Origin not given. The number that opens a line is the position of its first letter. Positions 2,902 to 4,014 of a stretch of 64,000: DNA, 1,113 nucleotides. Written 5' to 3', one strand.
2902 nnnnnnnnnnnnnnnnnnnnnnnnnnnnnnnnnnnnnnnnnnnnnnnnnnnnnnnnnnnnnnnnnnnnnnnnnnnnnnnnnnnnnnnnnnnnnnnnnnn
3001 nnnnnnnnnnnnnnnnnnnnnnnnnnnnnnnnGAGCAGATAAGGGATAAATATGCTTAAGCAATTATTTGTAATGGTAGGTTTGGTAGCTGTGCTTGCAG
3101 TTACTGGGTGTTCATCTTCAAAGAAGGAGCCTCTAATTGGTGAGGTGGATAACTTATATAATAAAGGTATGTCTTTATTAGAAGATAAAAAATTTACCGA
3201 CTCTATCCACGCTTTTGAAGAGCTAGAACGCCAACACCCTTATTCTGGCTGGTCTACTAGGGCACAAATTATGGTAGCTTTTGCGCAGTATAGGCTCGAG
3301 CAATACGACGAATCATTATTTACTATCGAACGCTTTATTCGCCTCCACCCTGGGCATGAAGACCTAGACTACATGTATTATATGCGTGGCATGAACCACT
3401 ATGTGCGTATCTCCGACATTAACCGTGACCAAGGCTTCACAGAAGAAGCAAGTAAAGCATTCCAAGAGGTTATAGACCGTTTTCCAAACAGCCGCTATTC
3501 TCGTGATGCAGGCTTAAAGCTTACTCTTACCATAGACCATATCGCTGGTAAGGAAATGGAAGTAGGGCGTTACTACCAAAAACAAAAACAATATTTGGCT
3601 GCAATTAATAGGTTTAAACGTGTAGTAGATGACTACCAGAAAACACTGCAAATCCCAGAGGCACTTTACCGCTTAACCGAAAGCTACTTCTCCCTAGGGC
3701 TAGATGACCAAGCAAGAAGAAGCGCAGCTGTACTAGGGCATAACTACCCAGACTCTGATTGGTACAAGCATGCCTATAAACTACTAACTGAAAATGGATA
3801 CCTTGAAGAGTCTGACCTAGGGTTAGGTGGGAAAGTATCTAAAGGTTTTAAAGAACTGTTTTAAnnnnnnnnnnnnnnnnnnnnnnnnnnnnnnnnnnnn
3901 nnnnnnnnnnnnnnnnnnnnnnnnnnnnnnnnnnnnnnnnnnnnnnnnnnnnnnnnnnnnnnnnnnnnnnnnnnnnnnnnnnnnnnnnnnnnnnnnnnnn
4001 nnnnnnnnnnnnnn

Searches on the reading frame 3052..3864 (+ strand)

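Call 48: search_protein_families(library=pfam, proteins=[window:3052-3864:+], max_evalue=0.00001)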
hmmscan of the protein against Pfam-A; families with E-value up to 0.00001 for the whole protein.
window:3052-3864:+ (270 aa): 10 families
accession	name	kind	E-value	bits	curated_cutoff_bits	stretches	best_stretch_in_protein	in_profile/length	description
PF13525.12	YfiO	-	1.7e-53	181.9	25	1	33-224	6-200/203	Outer membrane lipoprotein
PF13512.12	TPR_18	-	2.1e-24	86.8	21.9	1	34-154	12-142/145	Tetratricopeptide repeat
PF13174.12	TPR_6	-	5.6e-19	67.9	26.3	0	203-235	1-33/33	Tetratricopeptide repeat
PF07719.23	TPR_2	-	2.7e-12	46.2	27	0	71-102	3-34/34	Tetratricopeptide repeat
PF13432.12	TPR_16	-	3.7e-10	40.5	32.7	0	172-225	4-54/65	Tetratricopeptide repeat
PF13428.12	TPR_14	-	1.1e-08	35.3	23.5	0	70-108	2-40/44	Tetratricopeptide repeat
PF14559.12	TPR_19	-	1.2e-07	32.4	25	0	177-238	3-62/68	Tetratricopeptide repeat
PF13181.12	TPR_8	-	9.6e-07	28.9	25.7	0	117-146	4-33/34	Tetratricopeptide repeat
PF00515.34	TPR_1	-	1.6e-06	28.1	27.8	0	35-57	4-26/34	Tetratricopeptide repeat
PF13424.12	TPR_12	-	1.9e-06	28.4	30.1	0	171-222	9-65/77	Tetratricopeptide repeat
